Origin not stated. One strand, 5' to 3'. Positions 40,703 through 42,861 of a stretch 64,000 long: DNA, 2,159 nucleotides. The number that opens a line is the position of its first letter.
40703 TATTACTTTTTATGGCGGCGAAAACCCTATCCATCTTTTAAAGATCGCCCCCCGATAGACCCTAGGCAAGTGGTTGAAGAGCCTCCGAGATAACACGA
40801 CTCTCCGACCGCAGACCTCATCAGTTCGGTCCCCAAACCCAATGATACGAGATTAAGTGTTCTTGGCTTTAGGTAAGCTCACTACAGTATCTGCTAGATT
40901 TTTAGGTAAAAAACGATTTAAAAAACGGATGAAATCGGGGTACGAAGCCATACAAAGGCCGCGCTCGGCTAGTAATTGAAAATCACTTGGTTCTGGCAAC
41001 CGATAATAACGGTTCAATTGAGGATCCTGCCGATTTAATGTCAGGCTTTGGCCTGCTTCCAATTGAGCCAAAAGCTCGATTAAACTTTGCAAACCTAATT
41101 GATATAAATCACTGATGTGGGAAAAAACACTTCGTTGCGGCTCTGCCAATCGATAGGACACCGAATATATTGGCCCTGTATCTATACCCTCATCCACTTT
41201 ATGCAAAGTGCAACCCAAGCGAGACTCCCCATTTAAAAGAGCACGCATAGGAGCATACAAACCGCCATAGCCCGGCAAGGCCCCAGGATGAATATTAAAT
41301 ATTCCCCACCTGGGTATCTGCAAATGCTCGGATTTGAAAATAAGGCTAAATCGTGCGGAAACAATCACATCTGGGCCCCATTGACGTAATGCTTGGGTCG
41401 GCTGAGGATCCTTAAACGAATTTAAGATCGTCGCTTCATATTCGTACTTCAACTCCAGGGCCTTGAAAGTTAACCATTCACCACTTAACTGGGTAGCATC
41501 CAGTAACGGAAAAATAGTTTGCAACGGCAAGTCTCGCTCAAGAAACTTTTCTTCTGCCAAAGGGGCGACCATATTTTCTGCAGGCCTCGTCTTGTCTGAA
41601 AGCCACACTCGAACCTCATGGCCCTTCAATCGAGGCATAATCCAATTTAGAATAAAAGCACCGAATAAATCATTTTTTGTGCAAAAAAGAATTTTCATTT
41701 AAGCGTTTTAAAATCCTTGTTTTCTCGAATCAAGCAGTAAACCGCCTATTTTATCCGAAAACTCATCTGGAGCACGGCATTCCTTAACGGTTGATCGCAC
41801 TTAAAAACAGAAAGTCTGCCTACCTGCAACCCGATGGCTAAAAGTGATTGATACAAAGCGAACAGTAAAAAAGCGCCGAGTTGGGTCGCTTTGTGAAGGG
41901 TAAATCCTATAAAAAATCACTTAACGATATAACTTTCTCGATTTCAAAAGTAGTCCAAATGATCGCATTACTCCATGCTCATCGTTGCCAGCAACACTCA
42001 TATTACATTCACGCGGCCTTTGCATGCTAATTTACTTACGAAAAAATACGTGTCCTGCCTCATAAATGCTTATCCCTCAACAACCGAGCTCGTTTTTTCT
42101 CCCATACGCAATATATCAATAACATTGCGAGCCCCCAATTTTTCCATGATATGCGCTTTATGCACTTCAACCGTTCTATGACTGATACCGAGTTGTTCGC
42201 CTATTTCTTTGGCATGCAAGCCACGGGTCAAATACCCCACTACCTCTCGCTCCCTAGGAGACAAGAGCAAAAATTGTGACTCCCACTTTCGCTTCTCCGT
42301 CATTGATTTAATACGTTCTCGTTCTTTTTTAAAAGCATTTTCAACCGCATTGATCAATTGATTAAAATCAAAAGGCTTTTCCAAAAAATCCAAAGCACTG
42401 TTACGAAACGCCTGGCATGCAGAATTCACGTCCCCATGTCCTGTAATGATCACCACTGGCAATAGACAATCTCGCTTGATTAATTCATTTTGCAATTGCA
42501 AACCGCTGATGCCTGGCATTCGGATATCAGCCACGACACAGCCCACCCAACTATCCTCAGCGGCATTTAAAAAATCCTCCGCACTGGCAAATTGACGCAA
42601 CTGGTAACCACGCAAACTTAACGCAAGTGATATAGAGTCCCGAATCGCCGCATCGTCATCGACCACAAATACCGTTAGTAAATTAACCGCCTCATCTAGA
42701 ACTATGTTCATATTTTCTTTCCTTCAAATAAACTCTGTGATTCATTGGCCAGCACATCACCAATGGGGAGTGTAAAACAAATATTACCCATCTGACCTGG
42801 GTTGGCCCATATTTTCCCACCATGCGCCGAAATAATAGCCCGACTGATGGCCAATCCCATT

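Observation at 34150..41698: Unassigned minus-strand cluster ending in a TPR-GT9 fusion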

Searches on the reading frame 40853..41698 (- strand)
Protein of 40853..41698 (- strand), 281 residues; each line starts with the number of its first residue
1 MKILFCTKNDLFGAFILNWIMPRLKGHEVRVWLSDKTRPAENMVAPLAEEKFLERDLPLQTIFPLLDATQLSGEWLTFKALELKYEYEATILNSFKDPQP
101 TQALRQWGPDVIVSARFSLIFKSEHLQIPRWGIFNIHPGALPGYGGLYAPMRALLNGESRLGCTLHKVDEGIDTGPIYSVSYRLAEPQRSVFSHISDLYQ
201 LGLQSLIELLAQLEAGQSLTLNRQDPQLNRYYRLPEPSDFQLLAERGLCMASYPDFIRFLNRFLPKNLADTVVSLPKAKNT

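Call 4: search_protein_families(library=pfam, proteins=[window:40853-41698:-], max_evalue=0.01)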
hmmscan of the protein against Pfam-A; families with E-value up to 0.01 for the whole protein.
window:40853-41698:- (281 aa): 1 family
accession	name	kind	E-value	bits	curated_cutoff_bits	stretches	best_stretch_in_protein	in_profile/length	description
PF00551.24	Formyl_trans_N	-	4.7e-20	72.5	26.1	1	96-182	67-153/181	Formyl transferase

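Call 5: search_protein_families(library=ncbifam, proteins=[window:40853-41698:-], max_evalue=0.01)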
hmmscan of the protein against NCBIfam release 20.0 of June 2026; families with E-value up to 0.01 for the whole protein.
window:40853-41698:- (281 aa): 7 families
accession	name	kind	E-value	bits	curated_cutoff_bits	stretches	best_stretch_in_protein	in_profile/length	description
TIGR00639.1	PurN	equivalog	8.9e-15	54.7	150.1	1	100-178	71-149/192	phosphoribosylglycinamide formyltransferase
TIGR00460.1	fmt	equivalog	2.4e-14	53.2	201.5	1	101-218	72-189/315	methionyl-tRNA formyltransferase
NF005414.0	PRK06988.1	equivalog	2.6e-13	49.6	316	1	93-239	62-207/311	formyltransferase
NF005998.1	PRK08125.1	equivalog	2.9e-12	45.8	777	1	97-239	64-205/649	bifunctional UDP-4-amino-4-deoxy-L-arabinose formyltransferase/UDP-glucuronic acid oxidase ArnA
NF004684.0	PRK06027.1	subfamily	2.4e-06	27.5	223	1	99-178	156-235/286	formyltetrahydrofolate deformylase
TIGR00655.1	PurU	equivalog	3.7e-06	26.8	285.95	1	97-178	149-230/280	formyltetrahydrofolate deformylase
NF005755.0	PRK07579.1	equivalog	7.3e-05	22.7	238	1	134-181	89-135/245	dTDP-4-amino-4,6-dideoxyglucose formyltransferase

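Call 47: find_related_loci(query=window:40853-41698:-, collection=metagenome_contigs, flank=10000)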
Query window:40853-41698:- (281 aa) in metagenome_contigs; peptide patterns used: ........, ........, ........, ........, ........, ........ (x = any residue, [..] = any of these).
100 stretches matched a pattern; 30 encode a relative of the query (tblastn E <= 1e-3); 30 distinct loci.
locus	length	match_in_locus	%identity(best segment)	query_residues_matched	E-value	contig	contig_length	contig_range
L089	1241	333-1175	99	1-281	0e+0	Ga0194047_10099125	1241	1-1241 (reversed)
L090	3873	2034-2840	53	1-269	1e-89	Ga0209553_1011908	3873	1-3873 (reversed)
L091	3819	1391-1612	51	104-177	1e-19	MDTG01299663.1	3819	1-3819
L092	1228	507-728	53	104-177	6e-20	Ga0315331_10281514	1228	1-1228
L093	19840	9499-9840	40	76-177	2e-19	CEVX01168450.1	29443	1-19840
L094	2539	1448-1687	46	98-177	9e-18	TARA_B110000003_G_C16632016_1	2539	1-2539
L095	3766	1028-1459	31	99-242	2e-15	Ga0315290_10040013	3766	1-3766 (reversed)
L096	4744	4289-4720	31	99-242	3e-15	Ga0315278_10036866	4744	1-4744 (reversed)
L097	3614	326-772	31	93-242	4e-14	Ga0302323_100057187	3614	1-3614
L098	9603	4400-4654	34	86-178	9e-14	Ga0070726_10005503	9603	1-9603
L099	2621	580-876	38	109-206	2e-13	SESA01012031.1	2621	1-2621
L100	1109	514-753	39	97-179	1e-10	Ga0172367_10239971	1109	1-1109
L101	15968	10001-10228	39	102-177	6e-10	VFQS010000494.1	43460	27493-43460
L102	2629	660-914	37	111-201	5e-10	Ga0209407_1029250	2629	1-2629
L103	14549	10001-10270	34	92-181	6e-10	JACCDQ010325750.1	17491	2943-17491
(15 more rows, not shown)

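Call 60: search_protein_families(library=pfam, proteins=[L090:527-1924:+], max_evalue=0.001)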
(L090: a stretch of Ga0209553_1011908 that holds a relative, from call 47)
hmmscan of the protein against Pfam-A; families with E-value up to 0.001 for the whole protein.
L090:527-1924:+ (465 aa): 0 families

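Call 82: find_homologous_proteins(query=window:40853-41698:-, max_evalue=0.00001)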
Query window:40853-41698:- (281 aa): 308 proteins with E <= 0.00001 among 1292 candidates; the best 120 are listed.
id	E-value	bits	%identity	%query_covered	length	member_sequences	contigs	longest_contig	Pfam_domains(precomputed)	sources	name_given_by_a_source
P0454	5.6e-187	638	99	100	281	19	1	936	PF00551.25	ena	-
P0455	1.4e-98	348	56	99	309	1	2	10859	PF00551.25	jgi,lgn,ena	jgi:methionyl-tRNA formyltransferase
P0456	1.7e-98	348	56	98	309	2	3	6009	PF00551.25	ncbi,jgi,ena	jgi:methionyl-tRNA formyltransferase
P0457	3.0e-98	347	56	98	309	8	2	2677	PF00551.25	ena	-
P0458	3.2e-98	347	57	96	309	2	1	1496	PF00551.25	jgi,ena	jgi:hypothetical protein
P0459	1.6e-97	345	58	94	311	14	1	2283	PF00551.25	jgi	jgi:methionyl-tRNA formyltransferase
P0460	2.2e-97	344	56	98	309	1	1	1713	PF00551.25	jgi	jgi:hypothetical protein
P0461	2.4e-97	344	56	99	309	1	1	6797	PF00551.25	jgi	jgi:methionyl-tRNA formyltransferase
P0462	3.0e-97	344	60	91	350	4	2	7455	PF00551.25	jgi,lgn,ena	-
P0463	3.2e-96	340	56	95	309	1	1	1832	PF00551.25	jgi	-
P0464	5.8e-96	340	55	99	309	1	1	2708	PF00551.25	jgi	jgi:hypothetical protein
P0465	8.0e-96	339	55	99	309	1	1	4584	PF00551.25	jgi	jgi:hypothetical protein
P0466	2.2e-95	338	55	95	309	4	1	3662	PF00551.25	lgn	-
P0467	3.1e-95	337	60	96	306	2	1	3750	PF00551.25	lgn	-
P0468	5.1e-95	336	55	95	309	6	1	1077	PF00551.25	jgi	jgi:hypothetical protein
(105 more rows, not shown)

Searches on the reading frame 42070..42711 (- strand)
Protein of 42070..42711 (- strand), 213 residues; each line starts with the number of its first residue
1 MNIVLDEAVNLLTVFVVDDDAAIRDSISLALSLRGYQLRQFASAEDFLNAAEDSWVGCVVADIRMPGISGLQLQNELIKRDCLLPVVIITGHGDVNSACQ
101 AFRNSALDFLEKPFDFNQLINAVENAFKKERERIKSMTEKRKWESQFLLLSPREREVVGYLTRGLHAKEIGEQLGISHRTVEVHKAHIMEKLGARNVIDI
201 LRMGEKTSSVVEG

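Call 86: search_protein_families(library=ncbifam, proteins=[window:42070-42711:-], max_evalue=0.00001)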
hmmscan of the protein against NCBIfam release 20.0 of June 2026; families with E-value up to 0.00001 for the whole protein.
window:42070-42711:- (213 aa): 80 families (the best 25 are shown)
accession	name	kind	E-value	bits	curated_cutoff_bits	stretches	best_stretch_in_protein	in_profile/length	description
NF006900.1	PRK09390.1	equivalog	1.2e-58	198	255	1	13-204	6-197/203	response regulator FixJ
NF040749.1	tetrathio_RR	equivalog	4.3e-44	150.5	290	1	14-202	2-186/191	tetrathionate respiration response regulator TtrR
NF047793.1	ResRegPgtA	equivalog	4.5e-32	111.4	650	1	13-147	7-137/414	two-component system response regulator PgtA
TIGR01818.1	ntrC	equivalog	4.7e-28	98.2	558.6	1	14-147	1-134/463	nitrogen regulation protein NR(I)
NF008176.1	PRK10923.1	equivalog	3e-26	92.1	620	1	13-138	5-130/469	nitrogen regulation protein NR(I)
NF051870.1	NAssimRespRegNtrX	equivalog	2.2e-23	82.9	600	1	13-143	3-135/452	nitrogen assimilation response regulator NtrX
NF007685.0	PRK10360.1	equivalog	1.2e-20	74.2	258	1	12-201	2-189/196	response regulator transcription factor UhpA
NF011896.0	PRK15369.1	equivalog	9.6e-20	71.1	242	1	13-206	5-206/211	two component system response regulator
NF008469.0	PRK11361.1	equivalog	1.7e-19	69.9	714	1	13-129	6-122/461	acetoacetate metabolism transcriptional regulator AtoC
NF011695.0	PRK15115.1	equivalog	6.3e-19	68.1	763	1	13-152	8-142/445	two-component system response regulator GlrR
NF053854.1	RespRegPhoBBctds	equivalog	1e-16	61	270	1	14-157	1-147/225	two-component system response regulator PhoB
NF049963.1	RespRegFlgRCampy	domain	2.4e-16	59.7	750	1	13-153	2-142/429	fla regulon two-component system response regulator FlgR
NF007403.0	PRK09935.1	equivalog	2.6e-16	59.8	271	1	14-202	6-202/210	fimbria biosynthesis transcriptional regulator FimZ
NF033791.1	ActR_PrrA_rreg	equivalog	9.6e-16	58.2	250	1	13-144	3-136/173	ActR/PrrA/RegA family redox response regulator transcription factor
TIGR02154.1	PhoB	equivalog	1.4e-15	57.2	296.2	1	13-134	4-127/226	phosphate regulon transcriptional regulator PhoB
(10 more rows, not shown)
